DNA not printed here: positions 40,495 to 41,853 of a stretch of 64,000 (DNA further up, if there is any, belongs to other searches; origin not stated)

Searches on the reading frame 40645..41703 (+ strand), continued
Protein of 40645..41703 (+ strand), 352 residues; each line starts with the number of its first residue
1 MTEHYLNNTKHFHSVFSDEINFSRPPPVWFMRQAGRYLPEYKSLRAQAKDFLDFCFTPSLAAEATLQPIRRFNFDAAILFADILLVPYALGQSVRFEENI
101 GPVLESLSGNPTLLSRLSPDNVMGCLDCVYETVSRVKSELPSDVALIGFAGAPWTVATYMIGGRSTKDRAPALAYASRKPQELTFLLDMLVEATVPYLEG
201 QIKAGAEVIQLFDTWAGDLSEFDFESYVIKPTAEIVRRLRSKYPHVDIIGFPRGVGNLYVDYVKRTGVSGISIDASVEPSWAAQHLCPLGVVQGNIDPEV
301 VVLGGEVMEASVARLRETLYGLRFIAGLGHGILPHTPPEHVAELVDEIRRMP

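Call 48: find_encoding_contigs(protein=P0017, flank=4000, max_places=1)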
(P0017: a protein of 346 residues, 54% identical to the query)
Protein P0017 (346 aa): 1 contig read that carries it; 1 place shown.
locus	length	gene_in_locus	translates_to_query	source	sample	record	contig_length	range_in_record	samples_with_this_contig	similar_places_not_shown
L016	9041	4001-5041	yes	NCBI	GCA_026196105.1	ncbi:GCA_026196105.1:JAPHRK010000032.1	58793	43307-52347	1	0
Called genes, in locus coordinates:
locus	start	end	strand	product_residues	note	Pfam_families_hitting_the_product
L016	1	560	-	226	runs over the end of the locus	PF00929:RNase_T, PF13482:RNase_H_2 (weak)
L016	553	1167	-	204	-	PF01121:CoaE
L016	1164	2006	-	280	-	PF08501:Shikimate_dh_N, PF01488:Shikimate_DH, PF18317:SDH_C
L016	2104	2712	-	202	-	PF02545:Maf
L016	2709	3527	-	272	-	PF03618:Kinase-PPPase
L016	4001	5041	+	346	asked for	PF01208:URO-D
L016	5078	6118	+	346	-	PF00762:Ferrochelatase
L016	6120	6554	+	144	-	PF03653:UPF0093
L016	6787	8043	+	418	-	PF07498:Rho_N, PF07497:Rho_RNA_bind, PF00006:ATP-synt_ab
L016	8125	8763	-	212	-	-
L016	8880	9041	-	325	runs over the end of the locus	PF08240:ADH_N, PF00107:ADH_zinc_N, PF13602:ADH_zinc_N_2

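Call 49: find_encoding_contigs(protein=P0050, flank=4000, max_places=1)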
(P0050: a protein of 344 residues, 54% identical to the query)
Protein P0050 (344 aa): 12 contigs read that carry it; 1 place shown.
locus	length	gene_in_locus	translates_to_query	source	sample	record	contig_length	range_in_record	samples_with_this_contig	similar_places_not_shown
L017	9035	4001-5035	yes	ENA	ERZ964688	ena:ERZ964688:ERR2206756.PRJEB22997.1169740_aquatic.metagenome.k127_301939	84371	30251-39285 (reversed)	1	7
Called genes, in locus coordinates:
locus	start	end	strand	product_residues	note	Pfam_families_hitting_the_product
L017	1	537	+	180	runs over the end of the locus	PF02556:SecB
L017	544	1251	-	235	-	PF00929:RNase_T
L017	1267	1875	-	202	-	PF01121:CoaE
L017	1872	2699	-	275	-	PF08501:Shikimate_dh_N, PF01488:Shikimate_DH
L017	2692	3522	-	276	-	PF03618:Kinase-PPPase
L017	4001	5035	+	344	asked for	PF01208:URO-D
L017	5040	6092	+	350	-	PF00762:Ferrochelatase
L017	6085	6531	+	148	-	PF03653:UPF0093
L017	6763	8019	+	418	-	PF07498:Rho_N, PF07497:Rho_RNA_bind, PF00006:ATP-synt_ab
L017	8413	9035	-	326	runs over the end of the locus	PF08240:ADH_N, PF00107:ADH_zinc_N, PF13602:ADH_zinc_N_2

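Call 50: find_encoding_contigs(protein=P0074, flank=4000, max_places=1)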
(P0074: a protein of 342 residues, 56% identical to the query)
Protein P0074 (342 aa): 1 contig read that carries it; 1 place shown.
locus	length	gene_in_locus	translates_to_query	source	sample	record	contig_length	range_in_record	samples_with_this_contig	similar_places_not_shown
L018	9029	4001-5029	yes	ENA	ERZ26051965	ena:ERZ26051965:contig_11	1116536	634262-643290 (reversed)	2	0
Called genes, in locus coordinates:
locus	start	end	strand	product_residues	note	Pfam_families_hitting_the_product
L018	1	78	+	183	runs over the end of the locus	PF02556:SecB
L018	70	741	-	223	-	PF00929:RNase_T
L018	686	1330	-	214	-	PF01121:CoaE, PF13238:AAA_18 (weak)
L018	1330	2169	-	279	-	PF08501:Shikimate_dh_N, PF01488:Shikimate_DH, PF18317:SDH_C (weak)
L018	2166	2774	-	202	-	PF02545:Maf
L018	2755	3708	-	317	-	PF03618:Kinase-PPPase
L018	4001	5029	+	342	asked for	PF01208:URO-D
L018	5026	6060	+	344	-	PF00762:Ferrochelatase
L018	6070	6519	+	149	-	PF03653:UPF0093, PF05425:CopD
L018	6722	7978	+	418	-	PF07498:Rho_N, PF07497:Rho_RNA_bind, PF00006:ATP-synt_ab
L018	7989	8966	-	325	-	PF08240:ADH_N, PF00107:ADH_zinc_N, PF13602:ADH_zinc_N_2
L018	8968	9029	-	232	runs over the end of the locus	PF01738:DLH, PF12146:Hydrolase_4 (weak)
